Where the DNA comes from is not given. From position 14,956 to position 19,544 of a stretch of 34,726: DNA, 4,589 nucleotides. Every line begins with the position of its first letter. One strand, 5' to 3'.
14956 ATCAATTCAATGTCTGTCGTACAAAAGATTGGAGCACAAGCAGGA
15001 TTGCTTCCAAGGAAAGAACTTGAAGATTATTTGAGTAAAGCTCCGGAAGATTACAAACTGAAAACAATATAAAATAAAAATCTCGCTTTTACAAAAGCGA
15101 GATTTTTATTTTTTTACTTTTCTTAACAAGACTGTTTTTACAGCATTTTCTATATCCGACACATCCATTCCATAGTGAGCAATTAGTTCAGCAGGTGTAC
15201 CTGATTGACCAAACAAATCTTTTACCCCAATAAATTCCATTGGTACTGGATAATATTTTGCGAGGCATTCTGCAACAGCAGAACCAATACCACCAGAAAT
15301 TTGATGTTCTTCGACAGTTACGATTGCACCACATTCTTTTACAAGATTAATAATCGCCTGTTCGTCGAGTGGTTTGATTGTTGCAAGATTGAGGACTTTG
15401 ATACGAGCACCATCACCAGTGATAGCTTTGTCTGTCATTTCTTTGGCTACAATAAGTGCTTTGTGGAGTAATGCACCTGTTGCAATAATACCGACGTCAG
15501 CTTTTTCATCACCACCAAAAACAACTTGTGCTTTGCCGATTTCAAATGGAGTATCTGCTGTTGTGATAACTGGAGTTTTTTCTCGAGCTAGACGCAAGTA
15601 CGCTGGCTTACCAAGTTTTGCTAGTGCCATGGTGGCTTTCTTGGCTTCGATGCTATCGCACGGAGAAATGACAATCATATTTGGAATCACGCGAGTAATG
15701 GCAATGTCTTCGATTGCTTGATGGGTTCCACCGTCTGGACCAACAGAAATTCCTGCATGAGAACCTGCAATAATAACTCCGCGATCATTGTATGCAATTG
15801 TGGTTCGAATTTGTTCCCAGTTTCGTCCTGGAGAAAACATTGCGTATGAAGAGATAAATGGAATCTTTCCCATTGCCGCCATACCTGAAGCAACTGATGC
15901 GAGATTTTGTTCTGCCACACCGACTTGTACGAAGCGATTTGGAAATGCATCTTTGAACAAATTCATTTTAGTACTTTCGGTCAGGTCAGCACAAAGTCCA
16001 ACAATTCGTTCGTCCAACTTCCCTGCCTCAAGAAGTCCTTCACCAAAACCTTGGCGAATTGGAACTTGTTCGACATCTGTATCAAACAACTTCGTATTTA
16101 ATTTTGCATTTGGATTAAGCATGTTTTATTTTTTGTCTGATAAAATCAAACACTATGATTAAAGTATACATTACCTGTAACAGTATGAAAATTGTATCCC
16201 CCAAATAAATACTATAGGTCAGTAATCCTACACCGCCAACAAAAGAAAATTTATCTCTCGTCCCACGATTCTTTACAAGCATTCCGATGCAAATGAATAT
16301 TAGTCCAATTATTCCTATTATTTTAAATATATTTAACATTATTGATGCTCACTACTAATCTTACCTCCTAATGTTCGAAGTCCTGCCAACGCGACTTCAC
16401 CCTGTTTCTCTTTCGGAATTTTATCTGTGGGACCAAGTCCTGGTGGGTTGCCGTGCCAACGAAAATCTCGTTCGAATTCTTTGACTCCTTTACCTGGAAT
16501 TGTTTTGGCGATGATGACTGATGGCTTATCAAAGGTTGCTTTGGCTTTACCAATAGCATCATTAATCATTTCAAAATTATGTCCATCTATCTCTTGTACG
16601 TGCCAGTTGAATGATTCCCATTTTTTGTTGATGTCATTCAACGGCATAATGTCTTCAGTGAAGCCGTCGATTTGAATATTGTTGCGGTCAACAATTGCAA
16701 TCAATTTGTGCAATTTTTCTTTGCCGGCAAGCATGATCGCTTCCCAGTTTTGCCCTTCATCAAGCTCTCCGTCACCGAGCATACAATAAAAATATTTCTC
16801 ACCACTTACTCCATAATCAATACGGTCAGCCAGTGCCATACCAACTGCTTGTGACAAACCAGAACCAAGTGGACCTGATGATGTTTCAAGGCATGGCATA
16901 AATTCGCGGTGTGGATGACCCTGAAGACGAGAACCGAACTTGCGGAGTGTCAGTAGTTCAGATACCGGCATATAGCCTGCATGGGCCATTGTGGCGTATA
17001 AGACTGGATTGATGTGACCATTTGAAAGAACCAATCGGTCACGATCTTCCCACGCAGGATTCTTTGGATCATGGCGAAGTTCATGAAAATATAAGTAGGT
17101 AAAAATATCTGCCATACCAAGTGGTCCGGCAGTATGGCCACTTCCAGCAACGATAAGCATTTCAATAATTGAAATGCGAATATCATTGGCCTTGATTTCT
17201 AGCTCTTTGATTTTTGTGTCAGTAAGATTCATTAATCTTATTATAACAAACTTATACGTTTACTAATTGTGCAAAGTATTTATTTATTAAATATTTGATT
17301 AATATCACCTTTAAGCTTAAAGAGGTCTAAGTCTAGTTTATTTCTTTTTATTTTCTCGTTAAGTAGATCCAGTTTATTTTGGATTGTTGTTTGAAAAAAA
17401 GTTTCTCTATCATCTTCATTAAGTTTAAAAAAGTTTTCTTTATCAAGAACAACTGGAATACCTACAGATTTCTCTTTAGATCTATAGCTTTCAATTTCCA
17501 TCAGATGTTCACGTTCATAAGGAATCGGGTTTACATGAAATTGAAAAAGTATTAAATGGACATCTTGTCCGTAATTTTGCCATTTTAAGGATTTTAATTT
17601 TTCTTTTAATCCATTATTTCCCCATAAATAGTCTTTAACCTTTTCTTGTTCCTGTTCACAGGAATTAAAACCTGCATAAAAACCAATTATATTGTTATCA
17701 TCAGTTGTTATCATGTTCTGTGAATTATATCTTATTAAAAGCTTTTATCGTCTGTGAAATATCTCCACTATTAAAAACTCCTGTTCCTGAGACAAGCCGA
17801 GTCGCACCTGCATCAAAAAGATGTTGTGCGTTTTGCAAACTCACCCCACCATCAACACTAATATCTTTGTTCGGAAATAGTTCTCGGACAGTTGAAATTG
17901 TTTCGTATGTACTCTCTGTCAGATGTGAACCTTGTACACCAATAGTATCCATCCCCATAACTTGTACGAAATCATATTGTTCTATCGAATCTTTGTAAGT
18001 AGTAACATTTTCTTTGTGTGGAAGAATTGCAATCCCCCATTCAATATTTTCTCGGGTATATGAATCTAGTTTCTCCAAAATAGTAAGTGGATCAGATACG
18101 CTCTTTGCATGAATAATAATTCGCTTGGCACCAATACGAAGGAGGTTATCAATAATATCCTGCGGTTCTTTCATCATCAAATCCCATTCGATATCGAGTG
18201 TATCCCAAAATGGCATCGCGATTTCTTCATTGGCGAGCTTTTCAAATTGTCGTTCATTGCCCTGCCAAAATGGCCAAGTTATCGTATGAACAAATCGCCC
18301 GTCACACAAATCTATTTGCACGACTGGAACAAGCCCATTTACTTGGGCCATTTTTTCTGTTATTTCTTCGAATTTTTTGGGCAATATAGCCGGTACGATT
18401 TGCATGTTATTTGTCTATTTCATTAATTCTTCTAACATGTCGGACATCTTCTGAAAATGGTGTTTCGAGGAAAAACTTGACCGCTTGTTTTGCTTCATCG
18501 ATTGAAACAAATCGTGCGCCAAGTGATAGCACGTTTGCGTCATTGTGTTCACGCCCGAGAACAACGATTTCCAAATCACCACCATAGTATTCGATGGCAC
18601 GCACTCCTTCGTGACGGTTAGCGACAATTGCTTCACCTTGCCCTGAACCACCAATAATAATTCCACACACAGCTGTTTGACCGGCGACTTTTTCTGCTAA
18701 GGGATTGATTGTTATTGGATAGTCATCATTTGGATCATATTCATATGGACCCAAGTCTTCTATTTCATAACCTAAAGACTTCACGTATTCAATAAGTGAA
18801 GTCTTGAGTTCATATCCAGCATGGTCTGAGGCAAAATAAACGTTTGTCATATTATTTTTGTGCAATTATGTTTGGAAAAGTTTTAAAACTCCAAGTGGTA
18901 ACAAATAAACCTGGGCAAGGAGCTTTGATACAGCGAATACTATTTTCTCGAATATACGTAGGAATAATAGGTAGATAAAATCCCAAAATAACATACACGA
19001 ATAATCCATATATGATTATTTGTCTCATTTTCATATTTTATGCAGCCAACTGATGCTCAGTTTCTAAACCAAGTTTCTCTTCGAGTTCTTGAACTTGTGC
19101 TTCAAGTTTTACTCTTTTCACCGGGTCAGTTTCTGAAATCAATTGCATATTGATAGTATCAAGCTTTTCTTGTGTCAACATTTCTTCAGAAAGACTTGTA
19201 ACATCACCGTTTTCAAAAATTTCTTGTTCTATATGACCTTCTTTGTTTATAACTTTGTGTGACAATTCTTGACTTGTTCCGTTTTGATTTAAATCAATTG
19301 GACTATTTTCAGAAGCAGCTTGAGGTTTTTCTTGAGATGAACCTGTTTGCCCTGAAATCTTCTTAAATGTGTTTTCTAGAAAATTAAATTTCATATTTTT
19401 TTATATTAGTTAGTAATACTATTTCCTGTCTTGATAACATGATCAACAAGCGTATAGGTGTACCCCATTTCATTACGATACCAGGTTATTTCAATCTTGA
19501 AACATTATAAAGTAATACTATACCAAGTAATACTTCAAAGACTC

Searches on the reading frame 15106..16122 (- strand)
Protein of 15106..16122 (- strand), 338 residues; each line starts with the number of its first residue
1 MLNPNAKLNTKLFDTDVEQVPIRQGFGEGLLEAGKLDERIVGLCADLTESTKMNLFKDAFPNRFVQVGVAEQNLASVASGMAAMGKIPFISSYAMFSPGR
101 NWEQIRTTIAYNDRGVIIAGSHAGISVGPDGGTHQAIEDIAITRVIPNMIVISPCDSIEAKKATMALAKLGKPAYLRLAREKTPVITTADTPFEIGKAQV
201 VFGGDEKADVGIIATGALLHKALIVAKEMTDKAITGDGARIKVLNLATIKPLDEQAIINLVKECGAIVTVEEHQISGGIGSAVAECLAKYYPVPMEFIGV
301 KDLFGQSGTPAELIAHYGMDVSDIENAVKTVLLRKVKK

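Call 87: search_protein_families(library=pfam, proteins=[window:15106-16122:-], max_evalue=0.001)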
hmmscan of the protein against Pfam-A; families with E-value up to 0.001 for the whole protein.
window:15106-16122:- (338 aa): 2 families
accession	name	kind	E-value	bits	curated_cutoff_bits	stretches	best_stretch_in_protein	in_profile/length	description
PF02779.29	Transket_pyr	-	8.9e-37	126.8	27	1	19-183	2-172/174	Transketolase, pyrimidine binding domain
PF02780.25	Transketolase_C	-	3.6e-25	88.7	25.9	1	206-324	8-124/124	Transketolase, C-terminal domain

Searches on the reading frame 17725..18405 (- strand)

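Call 87: search_protein_families(library=pfam, proteins=[window:17725-18405:-], max_evalue=0.001)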
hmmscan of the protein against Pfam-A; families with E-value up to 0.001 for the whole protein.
window:17725-18405:- (226 aa): 2 families
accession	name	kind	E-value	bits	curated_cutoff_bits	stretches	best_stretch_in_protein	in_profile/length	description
PF00834.25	Ribul_P_3_epim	-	3e-23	82.7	21.1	1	3-211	2-198/198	Ribulose-phosphate 3 epimerase family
PF00977.27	His_biosynth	-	6.1e-06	26.3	23.6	0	158-216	52-111/228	Histidine biosynthesis protein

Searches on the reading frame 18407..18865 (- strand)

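Call 87: search_protein_families(library=pfam, proteins=[window:18407-18865:-], max_evalue=0.001)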
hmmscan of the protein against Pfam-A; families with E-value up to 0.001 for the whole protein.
window:18407-18865:- (152 aa): 1 family
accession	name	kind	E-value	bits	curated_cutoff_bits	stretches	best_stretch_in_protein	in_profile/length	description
PF02502.23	LacAB_rpiB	-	7.8e-40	136.5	24.7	1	9-150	1-138/138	Ribose/Galactose Isomerase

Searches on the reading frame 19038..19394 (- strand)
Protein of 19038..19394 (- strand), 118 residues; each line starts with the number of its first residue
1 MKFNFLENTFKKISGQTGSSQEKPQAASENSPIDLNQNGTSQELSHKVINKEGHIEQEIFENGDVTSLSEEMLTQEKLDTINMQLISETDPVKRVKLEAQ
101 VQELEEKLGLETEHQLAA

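Call 87: search_protein_families(library=pfam, proteins=[window:19038-19394:-], max_evalue=0.001)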
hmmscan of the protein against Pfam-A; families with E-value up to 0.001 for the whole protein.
window:19038-19394:- (118 aa): 1 family
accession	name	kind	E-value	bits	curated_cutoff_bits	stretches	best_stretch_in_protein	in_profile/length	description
PF19962.4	EAD9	-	5e-05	23.4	25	1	76-108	20-52/62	Effector-associated domain 9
